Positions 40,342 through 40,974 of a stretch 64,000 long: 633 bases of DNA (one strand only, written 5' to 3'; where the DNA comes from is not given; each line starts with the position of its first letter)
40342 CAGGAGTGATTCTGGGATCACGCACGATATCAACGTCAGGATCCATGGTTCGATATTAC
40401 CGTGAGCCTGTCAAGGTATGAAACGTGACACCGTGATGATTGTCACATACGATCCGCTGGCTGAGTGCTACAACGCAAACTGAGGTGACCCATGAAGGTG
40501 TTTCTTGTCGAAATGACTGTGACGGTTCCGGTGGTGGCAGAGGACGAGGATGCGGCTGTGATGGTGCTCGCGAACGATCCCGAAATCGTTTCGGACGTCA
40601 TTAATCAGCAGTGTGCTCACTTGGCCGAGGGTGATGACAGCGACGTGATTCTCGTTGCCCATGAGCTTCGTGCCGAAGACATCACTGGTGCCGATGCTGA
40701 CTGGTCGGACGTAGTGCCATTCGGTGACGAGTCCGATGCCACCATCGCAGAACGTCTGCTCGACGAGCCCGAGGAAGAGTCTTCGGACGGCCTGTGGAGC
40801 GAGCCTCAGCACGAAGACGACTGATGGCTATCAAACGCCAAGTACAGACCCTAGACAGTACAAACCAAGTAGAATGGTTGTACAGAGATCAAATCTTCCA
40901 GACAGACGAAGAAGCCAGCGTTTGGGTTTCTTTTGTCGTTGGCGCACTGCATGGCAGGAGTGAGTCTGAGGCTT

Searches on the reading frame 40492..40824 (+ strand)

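Call 75: search_protein_families(library=pfam, alignment_id=A6, max_evalue=0.001)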
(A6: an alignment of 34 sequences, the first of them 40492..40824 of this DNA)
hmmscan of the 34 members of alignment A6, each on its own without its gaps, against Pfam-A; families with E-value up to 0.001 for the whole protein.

A. member 1, window:40492-40824:+ (110 aa): 0 families

B. families by the number of members that match (of 34 scanned): 8 families
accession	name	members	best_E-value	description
PF00293.34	NUDIX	2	2.1e-20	NUDIX domain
PF18143.6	HAD_SAK_2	1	1.2e-27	HAD domain in Swiss Army Knife RNA repair proteins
PF13328.12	HD_4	1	3e-14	HD domain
PF00583.31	Acetyltransf_1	1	1.6e-10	Acetyltransferase (GNAT) family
PF13508.13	Acetyltransf_7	1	1.3e-05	Acetyltransferase (GNAT) domain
PF24703.2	DUF7666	1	0.00013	Domain of unknown function (DUF7666)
PF14815.12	NUDIX_4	1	0.00013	NUDIX domain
PF01966.28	HD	1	0.00052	HD domain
